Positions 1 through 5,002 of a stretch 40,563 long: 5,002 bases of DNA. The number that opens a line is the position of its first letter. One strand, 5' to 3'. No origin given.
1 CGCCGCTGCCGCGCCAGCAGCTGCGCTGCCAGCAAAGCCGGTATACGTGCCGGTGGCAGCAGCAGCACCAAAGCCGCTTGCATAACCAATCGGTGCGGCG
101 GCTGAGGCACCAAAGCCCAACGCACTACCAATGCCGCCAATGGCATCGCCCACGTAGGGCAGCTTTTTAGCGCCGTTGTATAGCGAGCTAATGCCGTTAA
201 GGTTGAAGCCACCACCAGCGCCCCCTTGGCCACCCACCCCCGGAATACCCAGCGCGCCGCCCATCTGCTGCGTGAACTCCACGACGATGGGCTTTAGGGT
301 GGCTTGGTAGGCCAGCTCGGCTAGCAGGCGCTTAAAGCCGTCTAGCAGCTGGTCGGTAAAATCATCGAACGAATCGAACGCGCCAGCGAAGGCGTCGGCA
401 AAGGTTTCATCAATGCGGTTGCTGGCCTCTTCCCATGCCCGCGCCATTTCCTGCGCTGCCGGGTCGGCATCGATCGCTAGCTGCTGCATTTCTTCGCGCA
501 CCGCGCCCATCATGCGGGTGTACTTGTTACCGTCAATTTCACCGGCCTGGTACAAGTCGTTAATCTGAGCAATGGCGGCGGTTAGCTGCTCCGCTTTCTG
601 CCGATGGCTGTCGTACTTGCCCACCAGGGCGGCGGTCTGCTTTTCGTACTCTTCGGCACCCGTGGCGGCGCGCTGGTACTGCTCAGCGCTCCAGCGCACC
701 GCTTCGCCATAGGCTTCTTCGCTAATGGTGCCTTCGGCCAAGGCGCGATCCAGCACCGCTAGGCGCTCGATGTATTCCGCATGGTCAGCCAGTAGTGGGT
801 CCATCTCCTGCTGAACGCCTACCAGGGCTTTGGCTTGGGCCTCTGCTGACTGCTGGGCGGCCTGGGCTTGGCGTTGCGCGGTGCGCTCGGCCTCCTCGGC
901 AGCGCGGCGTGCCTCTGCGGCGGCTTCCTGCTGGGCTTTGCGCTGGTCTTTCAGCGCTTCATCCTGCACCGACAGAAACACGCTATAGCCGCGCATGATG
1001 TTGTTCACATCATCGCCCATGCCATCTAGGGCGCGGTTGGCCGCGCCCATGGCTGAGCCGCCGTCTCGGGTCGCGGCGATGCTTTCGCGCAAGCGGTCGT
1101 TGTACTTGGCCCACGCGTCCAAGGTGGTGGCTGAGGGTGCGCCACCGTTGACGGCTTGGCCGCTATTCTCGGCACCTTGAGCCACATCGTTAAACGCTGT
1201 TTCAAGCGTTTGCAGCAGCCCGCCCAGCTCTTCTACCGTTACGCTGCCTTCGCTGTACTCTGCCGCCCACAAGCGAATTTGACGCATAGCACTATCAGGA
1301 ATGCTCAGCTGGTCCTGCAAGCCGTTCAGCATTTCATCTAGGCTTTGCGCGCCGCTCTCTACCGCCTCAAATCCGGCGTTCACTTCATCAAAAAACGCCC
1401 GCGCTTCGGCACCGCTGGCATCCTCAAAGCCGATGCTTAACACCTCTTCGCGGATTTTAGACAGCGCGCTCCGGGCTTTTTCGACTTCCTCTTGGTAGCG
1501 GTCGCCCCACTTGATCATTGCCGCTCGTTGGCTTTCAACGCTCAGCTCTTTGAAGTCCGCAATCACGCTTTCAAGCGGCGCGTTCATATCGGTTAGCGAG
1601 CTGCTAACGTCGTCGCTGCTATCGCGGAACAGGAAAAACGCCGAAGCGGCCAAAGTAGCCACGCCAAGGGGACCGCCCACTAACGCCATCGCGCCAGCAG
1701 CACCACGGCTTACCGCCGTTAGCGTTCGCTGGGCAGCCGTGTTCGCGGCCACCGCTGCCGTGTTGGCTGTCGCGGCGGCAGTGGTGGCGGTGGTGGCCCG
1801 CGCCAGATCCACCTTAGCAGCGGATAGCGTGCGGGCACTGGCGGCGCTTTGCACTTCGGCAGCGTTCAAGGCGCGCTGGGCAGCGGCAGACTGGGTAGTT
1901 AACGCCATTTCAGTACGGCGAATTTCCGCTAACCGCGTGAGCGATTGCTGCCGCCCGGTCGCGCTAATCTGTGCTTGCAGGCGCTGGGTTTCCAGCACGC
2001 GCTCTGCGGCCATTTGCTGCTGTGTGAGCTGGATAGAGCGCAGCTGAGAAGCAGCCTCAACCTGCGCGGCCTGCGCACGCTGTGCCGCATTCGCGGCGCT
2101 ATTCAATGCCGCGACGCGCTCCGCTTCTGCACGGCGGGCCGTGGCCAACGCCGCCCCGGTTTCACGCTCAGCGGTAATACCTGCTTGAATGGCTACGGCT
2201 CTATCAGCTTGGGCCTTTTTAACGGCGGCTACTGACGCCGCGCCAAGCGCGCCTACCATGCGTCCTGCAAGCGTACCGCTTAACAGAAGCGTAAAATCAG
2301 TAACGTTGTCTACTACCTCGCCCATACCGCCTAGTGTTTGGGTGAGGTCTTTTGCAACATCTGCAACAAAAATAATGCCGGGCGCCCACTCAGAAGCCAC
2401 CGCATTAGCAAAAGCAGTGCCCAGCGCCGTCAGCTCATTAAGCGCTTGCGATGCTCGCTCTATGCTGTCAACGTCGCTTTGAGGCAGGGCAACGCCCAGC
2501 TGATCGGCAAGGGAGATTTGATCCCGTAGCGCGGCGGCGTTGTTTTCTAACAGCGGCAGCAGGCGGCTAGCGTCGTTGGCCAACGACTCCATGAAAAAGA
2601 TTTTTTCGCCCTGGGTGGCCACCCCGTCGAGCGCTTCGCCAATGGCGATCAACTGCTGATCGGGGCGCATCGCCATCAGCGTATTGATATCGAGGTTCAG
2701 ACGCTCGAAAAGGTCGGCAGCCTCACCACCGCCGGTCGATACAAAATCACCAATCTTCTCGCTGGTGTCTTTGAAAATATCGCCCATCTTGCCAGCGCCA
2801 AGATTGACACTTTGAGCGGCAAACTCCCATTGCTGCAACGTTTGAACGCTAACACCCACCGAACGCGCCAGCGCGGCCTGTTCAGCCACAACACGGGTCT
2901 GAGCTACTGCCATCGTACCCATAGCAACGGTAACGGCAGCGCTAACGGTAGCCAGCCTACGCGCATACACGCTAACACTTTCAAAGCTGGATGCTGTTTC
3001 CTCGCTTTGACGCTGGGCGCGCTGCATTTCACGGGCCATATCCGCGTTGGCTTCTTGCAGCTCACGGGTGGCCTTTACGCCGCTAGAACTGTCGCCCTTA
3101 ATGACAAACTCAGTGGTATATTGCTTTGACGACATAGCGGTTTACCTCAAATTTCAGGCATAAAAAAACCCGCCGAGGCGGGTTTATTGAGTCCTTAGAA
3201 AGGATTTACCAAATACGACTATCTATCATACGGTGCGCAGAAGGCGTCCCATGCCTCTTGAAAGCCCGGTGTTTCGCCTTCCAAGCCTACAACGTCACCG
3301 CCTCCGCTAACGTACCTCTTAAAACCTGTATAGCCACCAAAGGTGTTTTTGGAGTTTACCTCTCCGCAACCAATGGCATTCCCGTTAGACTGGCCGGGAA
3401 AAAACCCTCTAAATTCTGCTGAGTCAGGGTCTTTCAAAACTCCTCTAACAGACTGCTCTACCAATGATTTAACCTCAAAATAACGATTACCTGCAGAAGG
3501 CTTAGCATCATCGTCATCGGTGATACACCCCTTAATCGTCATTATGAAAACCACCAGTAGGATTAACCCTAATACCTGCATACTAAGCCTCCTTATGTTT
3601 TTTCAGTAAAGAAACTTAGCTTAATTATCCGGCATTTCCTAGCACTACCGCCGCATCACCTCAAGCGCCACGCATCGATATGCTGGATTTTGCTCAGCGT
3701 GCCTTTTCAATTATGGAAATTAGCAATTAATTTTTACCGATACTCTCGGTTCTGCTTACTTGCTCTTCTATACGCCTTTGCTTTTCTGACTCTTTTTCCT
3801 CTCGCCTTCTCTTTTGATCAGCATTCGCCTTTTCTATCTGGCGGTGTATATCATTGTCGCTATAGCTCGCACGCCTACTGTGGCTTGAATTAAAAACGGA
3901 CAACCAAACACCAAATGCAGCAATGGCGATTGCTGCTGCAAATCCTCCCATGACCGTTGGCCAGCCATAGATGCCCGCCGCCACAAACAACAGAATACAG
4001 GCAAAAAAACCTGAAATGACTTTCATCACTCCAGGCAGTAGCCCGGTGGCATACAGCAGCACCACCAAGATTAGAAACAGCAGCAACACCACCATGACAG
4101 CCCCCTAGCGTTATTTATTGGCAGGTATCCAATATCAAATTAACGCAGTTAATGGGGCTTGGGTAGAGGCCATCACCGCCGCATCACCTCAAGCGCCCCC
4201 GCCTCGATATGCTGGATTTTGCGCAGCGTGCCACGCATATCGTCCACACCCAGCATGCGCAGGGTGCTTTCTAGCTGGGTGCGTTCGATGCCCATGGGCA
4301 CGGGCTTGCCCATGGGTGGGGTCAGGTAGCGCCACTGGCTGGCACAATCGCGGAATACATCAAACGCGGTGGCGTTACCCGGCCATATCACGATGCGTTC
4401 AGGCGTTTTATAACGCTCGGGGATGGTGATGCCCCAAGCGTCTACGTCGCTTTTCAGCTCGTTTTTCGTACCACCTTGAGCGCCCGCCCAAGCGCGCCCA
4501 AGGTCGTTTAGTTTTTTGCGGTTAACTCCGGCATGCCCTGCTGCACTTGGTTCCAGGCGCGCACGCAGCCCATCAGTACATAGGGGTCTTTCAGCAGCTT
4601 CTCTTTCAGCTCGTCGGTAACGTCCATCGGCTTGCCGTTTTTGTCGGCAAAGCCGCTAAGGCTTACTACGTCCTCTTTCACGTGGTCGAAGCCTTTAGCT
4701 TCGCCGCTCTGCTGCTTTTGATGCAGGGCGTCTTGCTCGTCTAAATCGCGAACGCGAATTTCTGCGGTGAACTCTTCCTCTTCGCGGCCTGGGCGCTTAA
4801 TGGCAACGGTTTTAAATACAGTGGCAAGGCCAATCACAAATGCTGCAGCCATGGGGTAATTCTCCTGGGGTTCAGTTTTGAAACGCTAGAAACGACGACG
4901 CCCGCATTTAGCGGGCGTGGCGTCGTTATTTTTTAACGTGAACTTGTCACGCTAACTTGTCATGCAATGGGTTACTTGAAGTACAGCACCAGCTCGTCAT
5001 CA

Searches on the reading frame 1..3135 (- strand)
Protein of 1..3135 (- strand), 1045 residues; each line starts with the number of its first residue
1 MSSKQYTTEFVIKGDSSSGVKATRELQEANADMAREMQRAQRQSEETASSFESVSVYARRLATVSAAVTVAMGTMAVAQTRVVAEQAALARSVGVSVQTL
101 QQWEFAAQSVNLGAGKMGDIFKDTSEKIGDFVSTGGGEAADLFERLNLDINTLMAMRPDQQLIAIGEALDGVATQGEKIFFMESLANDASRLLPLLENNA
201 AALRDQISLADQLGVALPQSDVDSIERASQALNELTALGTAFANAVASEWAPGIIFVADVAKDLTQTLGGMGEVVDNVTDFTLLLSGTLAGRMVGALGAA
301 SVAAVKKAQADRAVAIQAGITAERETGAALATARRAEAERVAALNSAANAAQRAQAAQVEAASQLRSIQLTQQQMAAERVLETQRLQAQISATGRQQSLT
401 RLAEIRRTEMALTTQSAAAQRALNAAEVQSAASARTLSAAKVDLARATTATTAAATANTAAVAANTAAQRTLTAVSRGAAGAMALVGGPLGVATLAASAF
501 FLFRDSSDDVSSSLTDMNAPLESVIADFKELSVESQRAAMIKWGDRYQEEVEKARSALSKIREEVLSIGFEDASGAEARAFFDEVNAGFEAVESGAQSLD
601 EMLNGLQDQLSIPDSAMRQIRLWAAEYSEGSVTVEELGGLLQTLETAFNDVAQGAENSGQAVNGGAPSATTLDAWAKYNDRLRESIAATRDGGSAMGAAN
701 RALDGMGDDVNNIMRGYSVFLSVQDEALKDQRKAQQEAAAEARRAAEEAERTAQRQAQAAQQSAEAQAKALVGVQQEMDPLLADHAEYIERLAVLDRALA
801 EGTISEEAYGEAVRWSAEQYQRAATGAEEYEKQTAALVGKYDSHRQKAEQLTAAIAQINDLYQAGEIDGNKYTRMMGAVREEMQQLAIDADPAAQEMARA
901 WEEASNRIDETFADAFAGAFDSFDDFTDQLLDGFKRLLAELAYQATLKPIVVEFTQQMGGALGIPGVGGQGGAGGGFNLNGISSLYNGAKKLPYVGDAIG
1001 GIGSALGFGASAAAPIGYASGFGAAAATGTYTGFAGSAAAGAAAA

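Call 47: search_protein_families(library=pfam, proteins=[window:1-3135:-], max_evalue=0.001)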
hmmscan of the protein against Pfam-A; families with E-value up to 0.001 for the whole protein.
window:1-3135:- (1045 aa): 0 families

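Call 78: search_protein_families(library=phrogs, proteins=[window:1-3135:-], max_evalue=0.001)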
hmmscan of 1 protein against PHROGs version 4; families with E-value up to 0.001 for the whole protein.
window:1-3135:- (1045 aa): 12 families
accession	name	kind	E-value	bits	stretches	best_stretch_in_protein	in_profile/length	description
phrog_2854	-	tail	6e-47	161.9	1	36-435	23-418/855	tail length tape measure protein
phrog_9483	-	tail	6e-34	118.6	1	29-280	14-266/657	tail length tape measure protein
phrog_339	-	tail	7.1e-26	91.7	1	259-924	265-910/1123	tail length tape measure protein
phrog_1506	-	tail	1.7e-20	73.7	2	405-893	312-767/1269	tail length tape measure protein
phrog_13674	-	tail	5.2e-19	69.3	1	12-266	12-279/764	tail length tape measure protein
phrog_7740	-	tail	1.6e-17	63.2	1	412-636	328-555/2151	tail length tape measure protein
phrog_8462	-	tail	2.9e-12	47.1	1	34-323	22-285/672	tail length tape measure protein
phrog_8125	-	tail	2.9e-10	40.8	1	58-290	69-311/578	tail length tape measure protein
phrog_1107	-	tail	5.2e-10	38.9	1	354-893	427-1005/1252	tail length tape measure protein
phrog_3519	-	tail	1.6e-08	34.7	1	384-615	329-561/959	tail length tape measure protein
phrog_3654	-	unknown function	3.2e-07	30.7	1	24-350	75-420/577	-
phrog_2335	-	tail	0.00016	20.7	1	508-940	36-469/1536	tail length tape measure protein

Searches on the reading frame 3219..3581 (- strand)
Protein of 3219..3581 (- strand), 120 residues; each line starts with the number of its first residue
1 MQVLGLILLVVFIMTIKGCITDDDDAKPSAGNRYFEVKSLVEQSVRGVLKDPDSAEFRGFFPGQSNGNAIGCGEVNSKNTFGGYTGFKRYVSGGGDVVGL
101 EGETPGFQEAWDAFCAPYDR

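Call 11: search_protein_families(library=phrogs, proteins=[window:3219-3581:-], max_evalue=0.001)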
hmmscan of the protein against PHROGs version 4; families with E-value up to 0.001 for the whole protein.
window:3219-3581:- (120 aa): 7 families
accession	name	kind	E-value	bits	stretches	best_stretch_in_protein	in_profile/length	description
phrog_2320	-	unknown function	2.3e-23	83.8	1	1-117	17-139/171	-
phrog_38187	-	unknown function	1.3e-14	55.5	1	3-112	38-140/144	-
phrog_16400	-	unknown function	2.1e-13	51.5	1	40-115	201-271/272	-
phrog_36625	-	unknown function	1.1e-11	46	1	43-98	30-86/215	-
phrog_35207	-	unknown function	1.8e-08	35.3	1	41-101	23-80/193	-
phrog_21797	-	unknown function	2.9e-07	31.4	1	34-112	15-89/252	-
phrog_20234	-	unknown function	0.00012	22.5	1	38-89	31-85/266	-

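Call 69: search_protein_families(library=pfam, proteins=[window:3219-3581:-], max_evalue=0.01)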
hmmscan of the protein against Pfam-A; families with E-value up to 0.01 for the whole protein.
window:3219-3581:- (120 aa): 0 families

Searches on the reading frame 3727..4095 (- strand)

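Call 11: search_protein_families(library=phrogs, proteins=[window:3727-4095:-], max_evalue=0.001)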
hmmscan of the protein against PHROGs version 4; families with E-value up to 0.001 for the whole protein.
window:3727-4095:- (122 aa): 0 families

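Call 69: search_protein_families(library=pfam, proteins=[window:3727-4095:-], max_evalue=0.01)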
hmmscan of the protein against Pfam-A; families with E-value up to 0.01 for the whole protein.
window:3727-4095:- (122 aa): 1 family
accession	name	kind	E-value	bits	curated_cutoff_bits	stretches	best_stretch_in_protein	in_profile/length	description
PF10112.14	Halogen_Hydrol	-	0.0055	17.1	29.8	1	26-121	8-104/191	5-bromo-4-chloroindolyl phosphate hydrolysis protein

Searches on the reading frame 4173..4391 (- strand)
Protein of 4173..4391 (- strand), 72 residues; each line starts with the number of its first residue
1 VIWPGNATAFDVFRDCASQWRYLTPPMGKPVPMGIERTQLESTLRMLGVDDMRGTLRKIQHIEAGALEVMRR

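Call 69: search_protein_families(library=pfam, proteins=[window:4173-4391:-], max_evalue=0.01)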
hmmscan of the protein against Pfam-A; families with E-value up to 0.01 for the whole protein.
window:4173-4391:- (72 aa): 2 families
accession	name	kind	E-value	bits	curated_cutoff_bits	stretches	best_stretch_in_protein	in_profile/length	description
PF08809.16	DUF1799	-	2.6e-10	40.8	26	1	2-70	15-80/80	Phage related hypothetical protein (DUF1799)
PF19636.4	DUF6139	-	0.007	16.7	27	1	14-61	7-56/77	Family of unknown function (DUF6139)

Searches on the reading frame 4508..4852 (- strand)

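Call 11: search_protein_families(library=phrogs, proteins=[window:4508-4852:-], max_evalue=0.001)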
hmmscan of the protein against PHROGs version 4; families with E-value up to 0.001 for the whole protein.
window:4508-4852:- (114 aa): 1 family
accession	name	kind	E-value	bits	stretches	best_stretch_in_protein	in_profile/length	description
phrog_569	-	tail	2.7e-07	31.7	1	2-102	23-123/256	tail length tape measure protein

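Call 69: search_protein_families(library=pfam, proteins=[window:4508-4852:-], max_evalue=0.01)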
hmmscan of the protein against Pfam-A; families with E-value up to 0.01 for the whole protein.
window:4508-4852:- (114 aa): 1 family
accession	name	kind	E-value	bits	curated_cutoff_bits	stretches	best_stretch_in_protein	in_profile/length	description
PF08748.17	Phage_TAC_4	-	0.0014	19.3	21.1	1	1-101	1-85/124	Phage tail assembly chaperone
